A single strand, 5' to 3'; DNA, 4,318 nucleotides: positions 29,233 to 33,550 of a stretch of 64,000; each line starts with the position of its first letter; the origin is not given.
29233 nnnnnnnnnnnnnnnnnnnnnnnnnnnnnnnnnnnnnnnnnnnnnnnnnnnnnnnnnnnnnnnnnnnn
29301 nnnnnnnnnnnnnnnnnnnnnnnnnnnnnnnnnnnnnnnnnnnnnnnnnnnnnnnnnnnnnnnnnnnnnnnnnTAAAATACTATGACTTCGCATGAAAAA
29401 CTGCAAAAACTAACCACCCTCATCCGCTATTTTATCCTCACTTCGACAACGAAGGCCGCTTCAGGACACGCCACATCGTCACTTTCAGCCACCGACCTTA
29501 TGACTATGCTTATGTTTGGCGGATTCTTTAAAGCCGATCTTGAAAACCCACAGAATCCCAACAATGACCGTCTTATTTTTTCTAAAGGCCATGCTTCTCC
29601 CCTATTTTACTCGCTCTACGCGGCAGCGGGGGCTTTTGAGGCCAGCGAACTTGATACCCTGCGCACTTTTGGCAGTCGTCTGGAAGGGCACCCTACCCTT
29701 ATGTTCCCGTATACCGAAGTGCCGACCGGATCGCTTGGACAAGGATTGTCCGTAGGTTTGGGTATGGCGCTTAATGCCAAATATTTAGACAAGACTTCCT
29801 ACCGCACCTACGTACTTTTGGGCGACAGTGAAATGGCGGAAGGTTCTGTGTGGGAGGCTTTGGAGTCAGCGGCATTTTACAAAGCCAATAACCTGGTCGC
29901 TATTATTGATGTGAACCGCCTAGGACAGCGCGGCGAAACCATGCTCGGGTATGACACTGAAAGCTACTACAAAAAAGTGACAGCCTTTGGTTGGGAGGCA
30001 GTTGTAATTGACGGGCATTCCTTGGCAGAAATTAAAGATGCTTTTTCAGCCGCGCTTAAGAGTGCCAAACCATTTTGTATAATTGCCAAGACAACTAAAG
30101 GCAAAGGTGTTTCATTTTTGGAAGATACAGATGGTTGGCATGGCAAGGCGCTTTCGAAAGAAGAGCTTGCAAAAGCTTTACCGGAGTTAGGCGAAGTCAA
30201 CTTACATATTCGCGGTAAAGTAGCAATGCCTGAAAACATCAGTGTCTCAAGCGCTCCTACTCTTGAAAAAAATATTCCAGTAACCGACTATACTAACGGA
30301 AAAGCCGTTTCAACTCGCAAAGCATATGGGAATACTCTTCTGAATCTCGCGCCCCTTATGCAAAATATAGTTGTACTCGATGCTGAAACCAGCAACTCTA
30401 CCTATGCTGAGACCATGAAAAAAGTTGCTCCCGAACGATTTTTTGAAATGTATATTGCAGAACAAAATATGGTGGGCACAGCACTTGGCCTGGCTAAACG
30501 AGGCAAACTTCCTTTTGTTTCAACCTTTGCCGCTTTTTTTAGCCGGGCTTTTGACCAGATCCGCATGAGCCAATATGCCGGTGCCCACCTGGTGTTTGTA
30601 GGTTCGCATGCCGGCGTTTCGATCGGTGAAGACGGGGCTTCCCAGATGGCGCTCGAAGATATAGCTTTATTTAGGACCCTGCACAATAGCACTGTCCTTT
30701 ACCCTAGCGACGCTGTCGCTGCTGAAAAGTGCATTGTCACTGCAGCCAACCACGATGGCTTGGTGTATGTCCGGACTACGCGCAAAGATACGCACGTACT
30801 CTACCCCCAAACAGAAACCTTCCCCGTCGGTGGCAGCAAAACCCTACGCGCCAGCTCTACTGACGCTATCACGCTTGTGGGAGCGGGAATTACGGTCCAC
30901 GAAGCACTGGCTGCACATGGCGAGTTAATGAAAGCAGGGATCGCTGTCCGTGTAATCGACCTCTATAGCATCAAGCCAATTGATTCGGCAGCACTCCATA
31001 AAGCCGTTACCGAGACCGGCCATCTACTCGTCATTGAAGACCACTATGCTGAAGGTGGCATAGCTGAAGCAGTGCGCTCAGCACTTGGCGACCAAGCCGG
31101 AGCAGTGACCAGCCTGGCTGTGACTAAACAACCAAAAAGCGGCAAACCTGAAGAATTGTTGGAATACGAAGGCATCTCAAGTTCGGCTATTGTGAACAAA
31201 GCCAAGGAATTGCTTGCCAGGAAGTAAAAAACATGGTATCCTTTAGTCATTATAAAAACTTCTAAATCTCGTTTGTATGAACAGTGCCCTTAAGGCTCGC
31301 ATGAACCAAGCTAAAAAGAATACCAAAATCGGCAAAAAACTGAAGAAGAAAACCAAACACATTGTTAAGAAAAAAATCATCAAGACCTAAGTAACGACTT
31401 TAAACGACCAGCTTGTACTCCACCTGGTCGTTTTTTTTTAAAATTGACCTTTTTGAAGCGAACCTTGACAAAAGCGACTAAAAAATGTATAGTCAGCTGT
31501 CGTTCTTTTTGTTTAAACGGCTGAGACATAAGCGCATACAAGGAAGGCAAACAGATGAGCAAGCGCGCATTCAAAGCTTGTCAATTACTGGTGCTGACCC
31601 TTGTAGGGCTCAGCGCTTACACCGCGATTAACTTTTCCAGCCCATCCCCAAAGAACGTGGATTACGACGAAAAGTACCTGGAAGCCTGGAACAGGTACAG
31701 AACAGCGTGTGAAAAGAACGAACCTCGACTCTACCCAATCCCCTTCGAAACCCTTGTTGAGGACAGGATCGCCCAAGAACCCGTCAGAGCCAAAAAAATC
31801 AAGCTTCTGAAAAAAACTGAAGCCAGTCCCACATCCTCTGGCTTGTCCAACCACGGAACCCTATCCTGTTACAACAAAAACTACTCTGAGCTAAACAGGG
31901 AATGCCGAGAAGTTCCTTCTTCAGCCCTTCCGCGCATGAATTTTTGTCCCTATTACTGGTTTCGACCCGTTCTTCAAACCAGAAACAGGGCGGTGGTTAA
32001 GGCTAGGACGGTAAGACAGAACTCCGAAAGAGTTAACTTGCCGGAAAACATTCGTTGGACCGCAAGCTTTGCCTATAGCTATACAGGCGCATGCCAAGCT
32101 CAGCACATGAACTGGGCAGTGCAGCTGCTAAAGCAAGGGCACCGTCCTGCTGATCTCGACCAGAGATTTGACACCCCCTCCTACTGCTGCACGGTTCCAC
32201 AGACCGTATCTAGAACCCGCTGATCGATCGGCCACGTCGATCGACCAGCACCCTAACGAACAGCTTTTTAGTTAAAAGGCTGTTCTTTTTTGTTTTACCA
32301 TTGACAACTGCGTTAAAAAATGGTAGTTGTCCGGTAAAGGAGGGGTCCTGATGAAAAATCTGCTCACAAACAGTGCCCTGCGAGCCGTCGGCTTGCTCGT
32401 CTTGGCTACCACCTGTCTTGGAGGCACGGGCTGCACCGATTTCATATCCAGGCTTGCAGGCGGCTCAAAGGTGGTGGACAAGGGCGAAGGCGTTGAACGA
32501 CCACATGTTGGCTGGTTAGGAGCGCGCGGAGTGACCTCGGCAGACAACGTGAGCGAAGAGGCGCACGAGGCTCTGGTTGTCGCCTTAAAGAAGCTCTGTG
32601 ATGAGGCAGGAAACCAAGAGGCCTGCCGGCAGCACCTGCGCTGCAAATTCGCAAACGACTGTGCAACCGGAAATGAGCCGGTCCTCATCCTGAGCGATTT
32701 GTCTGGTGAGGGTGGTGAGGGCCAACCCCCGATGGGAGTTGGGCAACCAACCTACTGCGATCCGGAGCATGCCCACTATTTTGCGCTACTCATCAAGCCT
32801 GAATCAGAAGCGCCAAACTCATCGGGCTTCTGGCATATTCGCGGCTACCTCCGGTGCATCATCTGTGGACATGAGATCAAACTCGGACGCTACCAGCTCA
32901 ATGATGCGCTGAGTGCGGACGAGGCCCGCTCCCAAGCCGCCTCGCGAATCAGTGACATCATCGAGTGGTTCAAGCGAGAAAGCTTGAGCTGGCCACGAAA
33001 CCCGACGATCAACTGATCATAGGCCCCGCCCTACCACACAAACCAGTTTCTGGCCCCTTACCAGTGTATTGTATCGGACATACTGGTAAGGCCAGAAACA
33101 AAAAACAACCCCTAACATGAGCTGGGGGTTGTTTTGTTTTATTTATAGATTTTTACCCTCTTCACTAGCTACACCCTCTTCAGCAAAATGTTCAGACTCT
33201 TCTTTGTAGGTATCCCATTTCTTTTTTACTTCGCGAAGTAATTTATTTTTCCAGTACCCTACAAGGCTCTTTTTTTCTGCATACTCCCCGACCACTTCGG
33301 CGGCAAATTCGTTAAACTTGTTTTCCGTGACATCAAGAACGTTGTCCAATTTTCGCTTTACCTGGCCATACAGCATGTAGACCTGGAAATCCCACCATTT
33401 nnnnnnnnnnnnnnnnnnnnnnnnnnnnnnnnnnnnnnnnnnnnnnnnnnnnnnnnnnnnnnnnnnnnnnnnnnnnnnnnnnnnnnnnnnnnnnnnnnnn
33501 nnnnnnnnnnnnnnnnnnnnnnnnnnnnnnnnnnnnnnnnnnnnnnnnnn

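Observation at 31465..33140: Tandem pair of secreted, cysteine-rich orphan proteins with look-alike promoters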

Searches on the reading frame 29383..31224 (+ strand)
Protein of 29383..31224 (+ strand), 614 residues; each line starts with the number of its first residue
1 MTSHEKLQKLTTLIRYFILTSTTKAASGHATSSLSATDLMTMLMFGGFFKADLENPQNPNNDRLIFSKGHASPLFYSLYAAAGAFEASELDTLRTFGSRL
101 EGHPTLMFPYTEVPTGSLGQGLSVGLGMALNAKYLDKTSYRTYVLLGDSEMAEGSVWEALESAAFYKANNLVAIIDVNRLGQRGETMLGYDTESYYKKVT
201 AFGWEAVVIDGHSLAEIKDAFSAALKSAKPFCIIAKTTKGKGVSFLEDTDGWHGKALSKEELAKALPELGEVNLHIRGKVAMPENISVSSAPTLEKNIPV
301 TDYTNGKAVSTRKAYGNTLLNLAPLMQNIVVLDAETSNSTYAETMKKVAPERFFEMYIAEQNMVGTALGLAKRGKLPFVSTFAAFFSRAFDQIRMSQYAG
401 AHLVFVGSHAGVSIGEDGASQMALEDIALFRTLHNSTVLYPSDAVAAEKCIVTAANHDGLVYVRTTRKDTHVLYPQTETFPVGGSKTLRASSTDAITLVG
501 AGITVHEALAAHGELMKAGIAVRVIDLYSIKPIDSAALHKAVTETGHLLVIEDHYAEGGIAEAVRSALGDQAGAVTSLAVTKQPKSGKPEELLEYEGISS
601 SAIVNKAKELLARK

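Call 13: find_related_loci(query=window:29383-31224:+, collection=genome_contigs, flank=10000)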
Query window:29383-31224:+ (614 aa) in genome_contigs; peptide patterns used: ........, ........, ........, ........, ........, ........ (x = any residue, [..] = any of these).
600 stretches matched a pattern (row limit reached: there are more); 582 encode a relative of the query (tblastn E <= 1e-3); the best 80 are kept; 80 distinct loci.
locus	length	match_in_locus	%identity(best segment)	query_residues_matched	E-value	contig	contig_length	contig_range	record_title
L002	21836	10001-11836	84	2-614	0e+0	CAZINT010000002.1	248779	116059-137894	MAG TPA_asm: uncultured Gammaproteobacteria bacterium isolate SRP257259_co1_139 genome assembly, contig: NODE_30_length_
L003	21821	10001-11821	65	3-610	0e+0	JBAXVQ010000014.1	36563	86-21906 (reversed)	MAG: bacterium isolate ELA691 MAG691_14, whole genome shotgun sequence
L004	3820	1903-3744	63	1-603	0e+0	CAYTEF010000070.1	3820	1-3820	MAG TPA_asm: uncultured Candidatus Saccharibacteria bacterium isolate SRP178908_co2_71 genome assembly, contig: NODE_208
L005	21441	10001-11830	62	1-611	0e+0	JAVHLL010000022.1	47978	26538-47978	MAG: Thermodesulfovibrionales bacterium isolate Ess09-11 NODE_234_length_47978_cov_455.997079, whole genome shotgun sequ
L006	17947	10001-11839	63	7-611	0e+0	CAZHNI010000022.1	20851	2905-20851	MAG TPA_asm: uncultured Gammaproteobacteria bacterium isolate SRP257259_co1_325 genome assembly, contig: NODE_2981_lengt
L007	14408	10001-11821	62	5-611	0e+0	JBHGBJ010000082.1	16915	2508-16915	MAG: Thermodesulfobacteriota bacterium isolate SBS.BIN.12 SBSBIN12_contig_82, whole genome shotgun sequence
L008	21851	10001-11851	62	7-611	0e+0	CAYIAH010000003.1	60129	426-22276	MAG TPA_asm: uncultured Candidatus Saccharibacteria bacterium isolate ERP119705_co1_1130 genome assembly, contig: NODE_3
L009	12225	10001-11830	62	1-611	0e+0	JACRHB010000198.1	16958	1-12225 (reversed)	MAG: Nitrospirae bacterium isolate NC_groundwater_1766_Pr3_B-0.1um_47_18 SR-2_scaffold_141_3396384, whole genome shotgun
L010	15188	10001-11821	62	7-614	0e+0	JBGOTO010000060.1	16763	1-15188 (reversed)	MAG: Nitrospirota bacterium isolate OBJ_0618_7090110_160 k141_346365_length_16763_cov_118.2852, whole genome shotgun seq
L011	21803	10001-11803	62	7-608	0e+0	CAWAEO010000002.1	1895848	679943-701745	MAG: Nitrospirota bacterium isolate MFD03726.bin.2.162 genome assembly, contig: contig_20326, whole genome shotgun seque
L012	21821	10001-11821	62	5-611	0e+0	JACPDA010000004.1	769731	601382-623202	MAG: Candidatus Daviesbacteria bacterium isolate NC_groundwater_297_Ag_B-0.1um_41_14 S7_GD2017_3_B1_scaffold_1, whole ge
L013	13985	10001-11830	61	1-611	0e+0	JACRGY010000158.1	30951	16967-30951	MAG: Nitrospirae bacterium isolate NC_groundwater_1763_Pr3_B-0.1um_44_11 SR-2_scaffold_141_3171391, whole genome shotgun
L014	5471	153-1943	63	6-603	0e+0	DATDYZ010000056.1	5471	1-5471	MAG TPA_asm: Candidatus Andersenbacteria bacterium isolate SMAG_U8178 k141_800611, whole genome shotgun sequence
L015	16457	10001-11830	62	1-611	0e+0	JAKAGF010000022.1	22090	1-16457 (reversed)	MAG: Nitrospirae bacterium isolate WY2.bin147 NODE_3151_length_22090_cov_2.649547, whole genome shotgun sequence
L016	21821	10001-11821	60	5-611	0e+0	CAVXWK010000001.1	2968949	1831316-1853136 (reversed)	MAG: uncultured delta proteobacterium isolate MFD04492.bin.2.7 genome assembly, contig: contig_16283, whole genome shotg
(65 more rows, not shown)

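Call 57: find_encoding_contigs(protein=window:29383-31224:+, flank=3000, max_places=5)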
Protein window:29383-31224:+ (614 aa): 1 contig read that carries it; 1 place shown.
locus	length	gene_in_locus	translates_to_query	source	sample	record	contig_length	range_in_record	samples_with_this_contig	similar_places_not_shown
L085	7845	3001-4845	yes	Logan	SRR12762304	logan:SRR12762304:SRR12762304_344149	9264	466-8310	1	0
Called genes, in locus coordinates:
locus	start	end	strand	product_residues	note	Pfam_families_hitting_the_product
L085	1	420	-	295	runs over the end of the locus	?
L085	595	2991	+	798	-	PF00479:G6PD_N, PF02781:G6PD_C, PF02826:2-Hacid_dh_C, PF03446:NAD_binding_2, PF00393:6PGD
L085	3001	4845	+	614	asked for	PF00456:Transketolase_N, PF13292:DXP_synthase_N, PF00676:E1_dh (weak), PF02779:Transket_pyr, PF02780:Transketolase_C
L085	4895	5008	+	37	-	-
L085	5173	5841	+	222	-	-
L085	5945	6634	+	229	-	-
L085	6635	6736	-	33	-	-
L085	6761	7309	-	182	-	PF12732:YtxH (weak)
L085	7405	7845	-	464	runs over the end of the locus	?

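Call 89: search_protein_families(library=pfam, proteins=[L002:6127-6408:+, L002:16049-16579:-, L002:16851-17498:+], max_evalue=1)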
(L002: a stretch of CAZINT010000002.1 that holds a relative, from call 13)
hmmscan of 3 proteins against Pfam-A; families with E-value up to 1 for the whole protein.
L002:6127-6408:+ (94 aa): 0 families

L002:16049-16579:- (176 aa): 0 families

L002:16851-17498:+ (216 aa): 1 family
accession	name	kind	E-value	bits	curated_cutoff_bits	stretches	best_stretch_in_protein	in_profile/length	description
PF11937.13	DUF3455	-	9.4e-10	39.6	25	1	91-192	62-155/157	Protein of unknown function (DUF3455)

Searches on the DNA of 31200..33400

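Call 74: search_rna_families(source=window, start=31200, end=33400, threshold=evalue, max_evalue=1)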
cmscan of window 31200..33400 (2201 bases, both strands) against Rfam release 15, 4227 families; matches with E-value up to 1: 6.
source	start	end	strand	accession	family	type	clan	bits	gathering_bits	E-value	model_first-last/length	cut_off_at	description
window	33045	33099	+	RF03394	mir-2574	Gene; miRNA;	-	29.6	90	0.0014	1-68/68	no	mir-2574 microRNA precursor family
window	33067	33141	-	RF02351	psRNA14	Gene; sRNA;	-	27.1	60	0.082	1-84/84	no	Proteobacteria sRNA psRNA14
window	33046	33100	-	RF03394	mir-2574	Gene; miRNA;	-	26.7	90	0.0095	1-68/68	no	mir-2574 microRNA precursor family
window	33030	33138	+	RF01859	Phe_leader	Cis-reg; leader;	-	25.9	55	0.16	1-125/125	no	Phenylalanine leader peptide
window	33059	33143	+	RF01772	rnk_pseudo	Cis-reg; leader;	-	23.9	55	0.34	1-108/108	no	Pseudomonas rnk leader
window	33082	33152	+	RF02621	BSnc120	Gene; sRNA;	-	22.1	114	0.066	1-88/88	no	Brucella sRNA 120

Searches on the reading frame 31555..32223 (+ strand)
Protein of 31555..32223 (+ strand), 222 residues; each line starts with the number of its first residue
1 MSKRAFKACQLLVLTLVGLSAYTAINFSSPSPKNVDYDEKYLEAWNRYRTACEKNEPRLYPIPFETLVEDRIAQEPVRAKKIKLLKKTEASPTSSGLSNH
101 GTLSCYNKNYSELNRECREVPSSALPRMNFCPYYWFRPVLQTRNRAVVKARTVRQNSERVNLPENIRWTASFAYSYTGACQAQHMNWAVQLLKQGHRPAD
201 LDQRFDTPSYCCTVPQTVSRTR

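Call 6: search_protein_families(library=pfam, proteins=[window:31555-32223:+], max_evalue=1)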
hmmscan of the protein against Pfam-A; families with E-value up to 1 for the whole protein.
window:31555-32223:+ (222 aa): 0 families

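Call 8: find_homologous_proteins(query=window:31555-32220:+, max_evalue=0.01)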
Query window:31555-32220:+ (222 aa): 1 proteins with E <= 0.01 among 164 candidates.
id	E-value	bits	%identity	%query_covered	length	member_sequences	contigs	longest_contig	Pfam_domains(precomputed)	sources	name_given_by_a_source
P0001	2.3e-148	510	100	100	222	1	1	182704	-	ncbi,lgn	-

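Call 10: find_encoding_contigs(protein=P0001, flank=10000, max_places=3)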
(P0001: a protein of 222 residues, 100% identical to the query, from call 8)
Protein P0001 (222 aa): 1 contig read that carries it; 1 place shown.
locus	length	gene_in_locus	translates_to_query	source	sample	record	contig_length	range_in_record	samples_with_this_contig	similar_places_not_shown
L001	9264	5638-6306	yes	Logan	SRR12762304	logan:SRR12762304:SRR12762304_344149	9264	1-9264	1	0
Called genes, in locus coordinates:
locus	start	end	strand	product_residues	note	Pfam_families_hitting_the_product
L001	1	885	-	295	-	?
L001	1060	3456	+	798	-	PF00479:G6PD_N, PF02781:G6PD_C, PF02826:2-Hacid_dh_C, PF03446:NAD_binding_2, PF00393:6PGD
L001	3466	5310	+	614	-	PF00456:Transketolase_N, PF13292:DXP_synthase_N, PF00676:E1_dh (weak), PF02779:Transket_pyr, PF02780:Transketolase_C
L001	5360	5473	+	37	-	-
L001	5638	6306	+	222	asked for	-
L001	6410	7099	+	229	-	-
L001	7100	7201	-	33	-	-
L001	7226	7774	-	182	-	PF12732:YtxH (weak)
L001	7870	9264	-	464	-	?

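Call 11: list_cluster_members(proteins=[P0001, P0002])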
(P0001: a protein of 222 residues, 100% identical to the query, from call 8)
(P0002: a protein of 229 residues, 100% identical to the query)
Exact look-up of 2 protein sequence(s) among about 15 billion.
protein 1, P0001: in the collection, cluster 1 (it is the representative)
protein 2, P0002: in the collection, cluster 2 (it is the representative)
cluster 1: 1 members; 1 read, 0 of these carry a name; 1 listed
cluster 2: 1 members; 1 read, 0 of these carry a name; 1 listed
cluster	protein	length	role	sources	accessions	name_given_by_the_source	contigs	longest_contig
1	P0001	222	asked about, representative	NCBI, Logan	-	-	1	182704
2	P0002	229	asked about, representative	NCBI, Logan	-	-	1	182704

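Call 19: search_protein_families(library=ncbifam, proteins=[window:31555-32223:+], max_evalue=1)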
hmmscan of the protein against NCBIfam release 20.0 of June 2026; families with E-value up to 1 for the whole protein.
window:31555-32223:+ (222 aa): 0 families

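Call 20: search_protein_families(library=phrogs, proteins=[window:31555-32223:+], max_evalue=1)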
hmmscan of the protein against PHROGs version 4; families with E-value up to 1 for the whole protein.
window:31555-32223:+ (222 aa): 1 family
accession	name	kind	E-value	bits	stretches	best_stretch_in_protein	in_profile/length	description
phrog_18441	-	unknown function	0.11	13.7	0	37-55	14-32/91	-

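Call 22: search_solved_structures(query=window:31555-32220:+, max_evalue=10)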
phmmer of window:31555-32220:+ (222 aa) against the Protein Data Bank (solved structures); distinct sequences matched with E-value up to 10: 1.
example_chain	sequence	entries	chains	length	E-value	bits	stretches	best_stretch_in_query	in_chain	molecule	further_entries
8f9x_A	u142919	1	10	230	0.93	12.4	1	163-214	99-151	Cyclase family protein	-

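Call 37: find_related_loci(query=window:31555-32220:+, collection=viral_contigs)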
Query window:31555-32220:+ (222 aa) in viral_contigs; peptide patterns used: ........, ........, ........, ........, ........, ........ (x = any residue, [..] = any of these).
6 stretches matched a pattern, but none encodes a relative of the query by tblastn (E <= 1e-3).

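Call 54: search_protein_families(library=padloc, proteins=[window:31555-32223:+], max_evalue=0.01)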
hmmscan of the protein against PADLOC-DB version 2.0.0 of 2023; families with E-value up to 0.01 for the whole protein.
window:31555-32223:+ (222 aa): 0 families

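Call 55: predict_structure(protein=window:31555-32220:+)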
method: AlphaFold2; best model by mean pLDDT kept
length: 222 residues; sequences in the alignment: 1
mean_pLDDT: 39.9   pTM: 0.20
mean pLDDT of the five models: 39.9, 38.0, 33.4, 29.7, 28.5
residues with pLDDT >= 90: 0; 70-90: 17; 50-70: 10; < 50: 195
segments of 3 or more residues with pLDDT < 50: 26-193, 196-222
pLDDT, mean of each block of 10 residues (from residue 1): 84 79 49 41 46 36 32 31 27 30 31 40 33 29 30 35 39 37 45 46 34 27 26
secondary structure, 60 per line:
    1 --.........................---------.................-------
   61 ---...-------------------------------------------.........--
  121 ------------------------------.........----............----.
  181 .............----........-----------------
elements in order: H3-27 H37-53 H110-118 H151-159 H164-175 H180-193 H198-205

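Call 72: search_dna_similar(query=window:31555-32220:+, collection=plasmids, mode=protein, max_evalue=0.01, max_rows=5)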
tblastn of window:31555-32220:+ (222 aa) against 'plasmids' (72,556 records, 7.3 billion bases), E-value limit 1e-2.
No match.

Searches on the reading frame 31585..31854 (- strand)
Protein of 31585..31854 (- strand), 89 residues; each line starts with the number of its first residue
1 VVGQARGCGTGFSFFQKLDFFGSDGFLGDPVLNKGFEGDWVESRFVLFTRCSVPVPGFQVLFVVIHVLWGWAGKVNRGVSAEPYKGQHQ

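Call 61: search_protein_families(library=pfam, proteins=[window:31585-31854:-], max_evalue=0.1)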
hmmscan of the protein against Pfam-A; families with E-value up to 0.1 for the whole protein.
window:31585-31854:- (89 aa): 0 families
